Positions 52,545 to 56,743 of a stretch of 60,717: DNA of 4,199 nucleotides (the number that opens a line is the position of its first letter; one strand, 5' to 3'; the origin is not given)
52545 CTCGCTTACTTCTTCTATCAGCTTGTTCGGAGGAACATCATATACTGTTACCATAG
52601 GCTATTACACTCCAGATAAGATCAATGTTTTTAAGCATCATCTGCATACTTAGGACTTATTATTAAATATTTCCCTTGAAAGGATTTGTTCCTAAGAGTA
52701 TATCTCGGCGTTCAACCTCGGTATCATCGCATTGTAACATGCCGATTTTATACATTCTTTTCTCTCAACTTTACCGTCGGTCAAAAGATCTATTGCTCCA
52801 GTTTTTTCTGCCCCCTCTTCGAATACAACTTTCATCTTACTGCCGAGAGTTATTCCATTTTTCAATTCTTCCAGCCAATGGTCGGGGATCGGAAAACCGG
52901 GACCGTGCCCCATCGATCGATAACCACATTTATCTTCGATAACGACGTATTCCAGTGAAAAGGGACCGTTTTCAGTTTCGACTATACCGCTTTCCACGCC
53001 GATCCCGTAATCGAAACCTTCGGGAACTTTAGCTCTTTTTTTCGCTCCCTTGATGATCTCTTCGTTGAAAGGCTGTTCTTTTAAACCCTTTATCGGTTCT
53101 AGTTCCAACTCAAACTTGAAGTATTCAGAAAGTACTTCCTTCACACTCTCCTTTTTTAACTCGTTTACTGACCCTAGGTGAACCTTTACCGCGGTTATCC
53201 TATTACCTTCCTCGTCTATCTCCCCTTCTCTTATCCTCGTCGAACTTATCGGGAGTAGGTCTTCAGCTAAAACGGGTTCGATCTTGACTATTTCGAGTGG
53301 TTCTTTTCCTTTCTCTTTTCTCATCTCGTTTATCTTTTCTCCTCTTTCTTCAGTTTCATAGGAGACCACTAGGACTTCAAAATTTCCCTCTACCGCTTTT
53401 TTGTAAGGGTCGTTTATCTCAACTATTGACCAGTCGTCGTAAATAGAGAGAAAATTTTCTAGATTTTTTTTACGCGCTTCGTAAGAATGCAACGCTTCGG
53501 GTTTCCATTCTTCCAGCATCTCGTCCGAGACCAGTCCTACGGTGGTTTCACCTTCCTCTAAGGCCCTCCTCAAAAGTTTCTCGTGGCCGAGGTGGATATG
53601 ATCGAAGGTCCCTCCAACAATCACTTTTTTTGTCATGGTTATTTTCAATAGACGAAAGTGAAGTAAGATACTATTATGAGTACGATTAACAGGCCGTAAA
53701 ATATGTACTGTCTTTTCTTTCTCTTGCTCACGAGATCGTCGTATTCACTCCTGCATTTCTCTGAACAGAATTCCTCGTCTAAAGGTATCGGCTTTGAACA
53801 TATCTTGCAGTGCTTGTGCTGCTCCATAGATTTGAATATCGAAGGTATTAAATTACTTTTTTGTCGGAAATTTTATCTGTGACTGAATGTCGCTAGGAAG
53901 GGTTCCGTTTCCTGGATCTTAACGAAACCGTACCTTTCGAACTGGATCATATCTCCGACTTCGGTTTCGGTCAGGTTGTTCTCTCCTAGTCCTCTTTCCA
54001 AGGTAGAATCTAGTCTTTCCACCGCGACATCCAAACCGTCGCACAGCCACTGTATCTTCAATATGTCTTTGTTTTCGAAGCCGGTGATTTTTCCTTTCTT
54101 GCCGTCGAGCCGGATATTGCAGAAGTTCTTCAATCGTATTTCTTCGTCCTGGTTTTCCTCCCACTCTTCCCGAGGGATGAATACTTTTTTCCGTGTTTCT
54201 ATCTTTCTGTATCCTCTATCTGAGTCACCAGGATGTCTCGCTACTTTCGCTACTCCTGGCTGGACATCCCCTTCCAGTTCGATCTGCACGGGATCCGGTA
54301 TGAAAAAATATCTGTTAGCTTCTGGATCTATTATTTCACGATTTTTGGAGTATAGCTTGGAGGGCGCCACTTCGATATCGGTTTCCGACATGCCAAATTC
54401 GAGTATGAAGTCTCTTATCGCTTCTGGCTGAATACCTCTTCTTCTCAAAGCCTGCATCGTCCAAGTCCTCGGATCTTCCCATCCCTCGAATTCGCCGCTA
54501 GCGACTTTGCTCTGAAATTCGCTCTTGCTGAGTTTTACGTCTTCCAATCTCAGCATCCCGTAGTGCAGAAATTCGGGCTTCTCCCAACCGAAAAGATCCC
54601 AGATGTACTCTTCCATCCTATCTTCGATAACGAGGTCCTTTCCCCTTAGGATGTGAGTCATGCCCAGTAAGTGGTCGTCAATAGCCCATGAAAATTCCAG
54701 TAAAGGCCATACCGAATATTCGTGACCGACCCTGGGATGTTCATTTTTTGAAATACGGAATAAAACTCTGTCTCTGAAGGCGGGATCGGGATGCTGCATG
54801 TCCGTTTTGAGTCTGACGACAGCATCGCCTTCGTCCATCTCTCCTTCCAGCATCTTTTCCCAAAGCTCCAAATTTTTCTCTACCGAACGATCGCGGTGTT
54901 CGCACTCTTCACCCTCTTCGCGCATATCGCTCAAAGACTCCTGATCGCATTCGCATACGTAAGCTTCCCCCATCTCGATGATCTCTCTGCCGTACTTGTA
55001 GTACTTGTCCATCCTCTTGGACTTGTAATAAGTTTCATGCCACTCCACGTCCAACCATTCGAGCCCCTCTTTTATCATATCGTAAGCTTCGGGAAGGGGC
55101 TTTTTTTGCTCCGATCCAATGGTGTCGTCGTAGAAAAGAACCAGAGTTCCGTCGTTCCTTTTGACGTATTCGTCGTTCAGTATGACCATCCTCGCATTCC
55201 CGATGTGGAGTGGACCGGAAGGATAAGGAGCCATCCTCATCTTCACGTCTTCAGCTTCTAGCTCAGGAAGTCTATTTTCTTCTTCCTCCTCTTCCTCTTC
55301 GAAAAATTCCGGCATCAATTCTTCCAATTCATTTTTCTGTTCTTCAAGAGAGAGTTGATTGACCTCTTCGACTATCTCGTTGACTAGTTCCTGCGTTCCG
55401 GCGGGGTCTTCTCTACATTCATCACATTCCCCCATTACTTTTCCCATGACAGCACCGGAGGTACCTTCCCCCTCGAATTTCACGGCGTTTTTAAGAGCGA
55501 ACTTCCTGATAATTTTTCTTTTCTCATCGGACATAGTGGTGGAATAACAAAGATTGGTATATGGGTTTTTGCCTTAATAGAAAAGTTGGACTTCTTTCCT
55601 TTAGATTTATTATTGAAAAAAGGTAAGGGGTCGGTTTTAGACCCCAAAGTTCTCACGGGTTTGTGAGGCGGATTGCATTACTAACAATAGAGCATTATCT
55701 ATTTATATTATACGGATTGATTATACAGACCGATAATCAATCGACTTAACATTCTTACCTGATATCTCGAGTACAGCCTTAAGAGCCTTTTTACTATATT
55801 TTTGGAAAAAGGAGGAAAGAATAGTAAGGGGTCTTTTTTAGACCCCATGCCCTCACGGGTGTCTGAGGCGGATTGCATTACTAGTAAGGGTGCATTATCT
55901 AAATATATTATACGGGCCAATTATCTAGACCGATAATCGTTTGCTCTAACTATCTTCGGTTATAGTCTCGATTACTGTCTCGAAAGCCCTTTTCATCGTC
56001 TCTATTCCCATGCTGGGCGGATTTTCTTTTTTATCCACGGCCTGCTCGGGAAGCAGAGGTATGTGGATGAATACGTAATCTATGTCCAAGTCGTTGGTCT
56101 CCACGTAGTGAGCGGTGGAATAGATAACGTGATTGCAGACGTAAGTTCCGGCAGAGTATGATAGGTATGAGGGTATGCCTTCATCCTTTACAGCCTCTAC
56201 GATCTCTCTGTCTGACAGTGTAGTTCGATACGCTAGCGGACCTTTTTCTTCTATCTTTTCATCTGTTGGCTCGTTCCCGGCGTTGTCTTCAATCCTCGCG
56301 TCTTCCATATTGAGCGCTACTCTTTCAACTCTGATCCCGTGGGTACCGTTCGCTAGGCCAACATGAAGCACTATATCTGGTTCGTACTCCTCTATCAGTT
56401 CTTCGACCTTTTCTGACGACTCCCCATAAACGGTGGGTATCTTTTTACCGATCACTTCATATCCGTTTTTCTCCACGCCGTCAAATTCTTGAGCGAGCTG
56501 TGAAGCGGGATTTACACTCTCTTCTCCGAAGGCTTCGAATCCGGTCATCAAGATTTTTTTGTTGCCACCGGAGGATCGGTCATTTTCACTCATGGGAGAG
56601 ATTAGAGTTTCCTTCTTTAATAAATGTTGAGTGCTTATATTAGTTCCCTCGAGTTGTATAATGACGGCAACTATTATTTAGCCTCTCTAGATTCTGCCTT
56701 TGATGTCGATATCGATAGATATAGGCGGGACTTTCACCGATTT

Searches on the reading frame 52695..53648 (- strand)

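Call 107: search_protein_families(library=pfam, proteins=[window:52695-53648:-], max_evalue=0.00001)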
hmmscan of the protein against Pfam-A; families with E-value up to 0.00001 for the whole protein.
window:52695-53648:- (318 aa): 2 families
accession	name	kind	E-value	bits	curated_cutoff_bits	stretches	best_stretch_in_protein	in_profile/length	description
PF01931.24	NTPase_I-T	-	5e-33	114.7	25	1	159-312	1-162/162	Protein of unknown function DUF84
PF01467.32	CTP_transf_like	-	3.1e-13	50.5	21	1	10-141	1-132/133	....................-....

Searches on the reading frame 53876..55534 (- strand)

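Call 107: search_protein_families(library=pfam, proteins=[window:53876-55534:-], max_evalue=0.00001)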
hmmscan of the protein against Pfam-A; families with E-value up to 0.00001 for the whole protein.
window:53876-55534:- (553 aa): 3 families
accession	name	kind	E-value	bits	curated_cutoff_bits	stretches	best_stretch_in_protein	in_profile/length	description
PF00749.27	tRNA-synt_1c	-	4.4e-74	249.6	23.4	1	97-401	2-311/314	tRNA synthetases class I (E and Q), catalytic domain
PF03950.23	tRNA-synt_1c_C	-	4.3e-17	62.6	23.9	1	406-484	1-84/91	tRNA synthetases class I (E and Q), anti-codon binding domain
PF20974.2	tRNA-synt_1c_C2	-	9.3e-06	26.7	23.9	0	511-540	39-68/69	tRNA synthetases class I (E and Q), anti-codon binding domain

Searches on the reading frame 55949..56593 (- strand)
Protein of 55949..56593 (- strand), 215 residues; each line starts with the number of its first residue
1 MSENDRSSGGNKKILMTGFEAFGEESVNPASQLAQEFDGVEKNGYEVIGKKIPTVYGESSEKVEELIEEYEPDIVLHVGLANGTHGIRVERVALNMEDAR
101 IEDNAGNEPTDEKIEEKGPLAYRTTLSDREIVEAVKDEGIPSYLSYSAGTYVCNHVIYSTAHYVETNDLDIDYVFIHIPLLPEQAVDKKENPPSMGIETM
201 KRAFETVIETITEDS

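Call 107: search_protein_families(library=pfam, proteins=[window:55949-56593:-], max_evalue=0.00001)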
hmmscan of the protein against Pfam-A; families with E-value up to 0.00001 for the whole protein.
window:55949-56593:- (215 aa): 1 family
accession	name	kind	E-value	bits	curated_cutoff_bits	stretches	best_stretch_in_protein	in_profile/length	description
PF01470.22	Peptidase_C15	-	4e-65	220.1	22.7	1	12-213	1-203/204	Pyroglutamyl peptidase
